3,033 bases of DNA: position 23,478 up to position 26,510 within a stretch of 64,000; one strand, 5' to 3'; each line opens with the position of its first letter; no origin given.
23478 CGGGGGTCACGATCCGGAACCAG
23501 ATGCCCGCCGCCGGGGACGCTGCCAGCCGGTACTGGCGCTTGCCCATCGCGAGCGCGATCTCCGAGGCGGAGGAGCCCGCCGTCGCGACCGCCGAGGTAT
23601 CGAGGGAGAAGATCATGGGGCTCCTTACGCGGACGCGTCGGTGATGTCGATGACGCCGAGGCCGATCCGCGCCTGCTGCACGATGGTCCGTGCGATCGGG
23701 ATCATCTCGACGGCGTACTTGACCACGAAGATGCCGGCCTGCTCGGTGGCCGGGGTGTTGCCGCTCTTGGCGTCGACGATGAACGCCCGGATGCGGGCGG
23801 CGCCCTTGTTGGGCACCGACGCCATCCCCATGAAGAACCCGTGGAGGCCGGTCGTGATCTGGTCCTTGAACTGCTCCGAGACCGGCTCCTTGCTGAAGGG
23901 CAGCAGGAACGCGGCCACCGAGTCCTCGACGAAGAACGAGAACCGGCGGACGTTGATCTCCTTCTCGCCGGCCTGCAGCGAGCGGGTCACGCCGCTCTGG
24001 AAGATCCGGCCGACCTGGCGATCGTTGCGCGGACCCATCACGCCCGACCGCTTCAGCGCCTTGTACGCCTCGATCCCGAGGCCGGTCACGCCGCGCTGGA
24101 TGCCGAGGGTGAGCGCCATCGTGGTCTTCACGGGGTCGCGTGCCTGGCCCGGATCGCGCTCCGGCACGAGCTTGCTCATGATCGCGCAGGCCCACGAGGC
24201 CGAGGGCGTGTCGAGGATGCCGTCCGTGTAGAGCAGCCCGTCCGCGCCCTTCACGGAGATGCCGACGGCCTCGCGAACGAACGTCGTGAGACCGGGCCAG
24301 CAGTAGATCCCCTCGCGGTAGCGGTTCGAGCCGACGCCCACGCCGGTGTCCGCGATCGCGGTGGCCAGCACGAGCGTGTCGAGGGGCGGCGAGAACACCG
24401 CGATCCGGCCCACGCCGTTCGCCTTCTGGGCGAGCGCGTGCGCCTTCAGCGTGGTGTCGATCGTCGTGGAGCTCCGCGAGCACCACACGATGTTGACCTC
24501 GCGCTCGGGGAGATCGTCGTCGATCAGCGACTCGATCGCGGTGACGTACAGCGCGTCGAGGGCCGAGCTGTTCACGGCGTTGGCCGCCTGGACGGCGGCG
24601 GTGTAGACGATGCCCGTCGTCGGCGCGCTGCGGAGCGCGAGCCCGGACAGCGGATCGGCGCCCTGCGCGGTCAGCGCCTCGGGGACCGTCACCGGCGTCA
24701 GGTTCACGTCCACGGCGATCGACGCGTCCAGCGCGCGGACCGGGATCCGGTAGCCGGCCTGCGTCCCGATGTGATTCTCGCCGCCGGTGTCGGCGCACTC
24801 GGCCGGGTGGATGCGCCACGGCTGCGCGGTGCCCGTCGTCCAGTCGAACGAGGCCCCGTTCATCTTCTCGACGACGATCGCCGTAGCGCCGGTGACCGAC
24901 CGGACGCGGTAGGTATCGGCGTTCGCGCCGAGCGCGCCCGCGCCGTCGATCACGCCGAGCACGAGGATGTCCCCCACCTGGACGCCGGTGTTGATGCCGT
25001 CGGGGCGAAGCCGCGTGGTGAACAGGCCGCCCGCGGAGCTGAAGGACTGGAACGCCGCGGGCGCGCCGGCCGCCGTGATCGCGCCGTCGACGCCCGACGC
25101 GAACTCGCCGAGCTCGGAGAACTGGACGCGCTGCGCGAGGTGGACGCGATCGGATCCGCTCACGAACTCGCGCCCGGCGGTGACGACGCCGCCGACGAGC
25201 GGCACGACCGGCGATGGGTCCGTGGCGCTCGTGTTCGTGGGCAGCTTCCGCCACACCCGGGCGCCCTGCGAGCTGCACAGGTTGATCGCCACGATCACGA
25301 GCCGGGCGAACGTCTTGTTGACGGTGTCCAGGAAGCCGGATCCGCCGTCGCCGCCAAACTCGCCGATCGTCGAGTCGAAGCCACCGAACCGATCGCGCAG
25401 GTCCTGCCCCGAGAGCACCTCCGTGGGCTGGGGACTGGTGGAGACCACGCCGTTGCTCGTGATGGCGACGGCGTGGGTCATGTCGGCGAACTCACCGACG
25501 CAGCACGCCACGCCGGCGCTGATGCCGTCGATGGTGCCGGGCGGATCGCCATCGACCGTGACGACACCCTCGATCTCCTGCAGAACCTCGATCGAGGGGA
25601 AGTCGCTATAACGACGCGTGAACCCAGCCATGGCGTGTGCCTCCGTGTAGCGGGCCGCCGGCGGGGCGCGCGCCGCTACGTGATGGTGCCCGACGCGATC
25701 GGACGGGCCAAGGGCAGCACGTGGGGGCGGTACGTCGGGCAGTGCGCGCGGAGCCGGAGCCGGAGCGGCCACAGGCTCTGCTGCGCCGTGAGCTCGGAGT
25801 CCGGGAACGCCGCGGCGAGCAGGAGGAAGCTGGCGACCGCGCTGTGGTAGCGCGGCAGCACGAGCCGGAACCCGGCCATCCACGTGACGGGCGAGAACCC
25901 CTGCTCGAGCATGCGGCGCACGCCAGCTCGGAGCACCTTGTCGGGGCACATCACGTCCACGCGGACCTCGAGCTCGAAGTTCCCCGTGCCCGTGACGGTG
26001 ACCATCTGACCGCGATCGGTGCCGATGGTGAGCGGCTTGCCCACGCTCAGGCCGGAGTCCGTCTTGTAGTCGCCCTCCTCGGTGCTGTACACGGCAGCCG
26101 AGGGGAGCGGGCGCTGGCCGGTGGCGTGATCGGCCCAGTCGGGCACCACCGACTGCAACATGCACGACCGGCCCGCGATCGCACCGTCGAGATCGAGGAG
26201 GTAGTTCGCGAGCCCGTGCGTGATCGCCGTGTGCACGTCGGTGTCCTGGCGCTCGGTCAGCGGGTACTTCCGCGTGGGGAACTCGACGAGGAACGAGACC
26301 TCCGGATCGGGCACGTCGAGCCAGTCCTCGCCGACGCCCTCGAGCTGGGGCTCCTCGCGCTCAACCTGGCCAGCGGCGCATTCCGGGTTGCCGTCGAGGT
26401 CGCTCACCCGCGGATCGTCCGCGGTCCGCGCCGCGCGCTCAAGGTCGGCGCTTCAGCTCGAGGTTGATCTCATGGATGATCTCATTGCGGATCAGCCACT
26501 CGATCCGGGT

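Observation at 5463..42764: Dispersed family of four further lipoproteins sharing a fibre-like beta domain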

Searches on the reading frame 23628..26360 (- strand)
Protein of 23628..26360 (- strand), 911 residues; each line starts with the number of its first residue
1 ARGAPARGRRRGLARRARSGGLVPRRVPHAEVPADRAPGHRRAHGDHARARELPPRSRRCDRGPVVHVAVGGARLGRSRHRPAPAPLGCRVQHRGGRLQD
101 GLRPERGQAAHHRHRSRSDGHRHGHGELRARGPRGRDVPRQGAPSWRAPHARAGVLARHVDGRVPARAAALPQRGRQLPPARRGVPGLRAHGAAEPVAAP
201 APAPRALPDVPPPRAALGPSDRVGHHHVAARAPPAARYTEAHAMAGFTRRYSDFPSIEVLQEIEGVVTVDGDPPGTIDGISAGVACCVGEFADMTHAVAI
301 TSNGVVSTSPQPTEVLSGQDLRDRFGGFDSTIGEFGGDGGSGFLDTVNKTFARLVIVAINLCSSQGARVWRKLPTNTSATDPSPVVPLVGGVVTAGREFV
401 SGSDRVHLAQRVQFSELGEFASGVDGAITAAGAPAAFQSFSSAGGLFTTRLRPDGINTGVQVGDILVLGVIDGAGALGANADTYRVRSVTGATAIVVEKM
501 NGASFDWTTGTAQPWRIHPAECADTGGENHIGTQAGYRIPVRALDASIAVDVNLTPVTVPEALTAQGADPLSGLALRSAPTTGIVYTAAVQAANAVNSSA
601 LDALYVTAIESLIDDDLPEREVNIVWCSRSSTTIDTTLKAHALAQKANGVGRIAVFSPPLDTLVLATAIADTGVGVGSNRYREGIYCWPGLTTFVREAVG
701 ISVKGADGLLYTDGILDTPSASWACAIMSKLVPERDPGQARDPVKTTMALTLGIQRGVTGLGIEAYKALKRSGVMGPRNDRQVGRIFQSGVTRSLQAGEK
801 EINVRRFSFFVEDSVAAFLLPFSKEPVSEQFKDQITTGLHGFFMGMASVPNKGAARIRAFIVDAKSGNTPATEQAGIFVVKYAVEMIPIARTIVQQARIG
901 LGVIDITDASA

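Call 86: search_protein_families(library=phrogs, proteins=[window:23628-26360:-], max_evalue=0.001)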
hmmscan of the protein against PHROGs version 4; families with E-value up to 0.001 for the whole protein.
window:23628-26360:- (911 aa): 1 family
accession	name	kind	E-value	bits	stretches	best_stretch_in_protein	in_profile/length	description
phrog_23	-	tail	4.7e-09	36.5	0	801-895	368-458/496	tail sheath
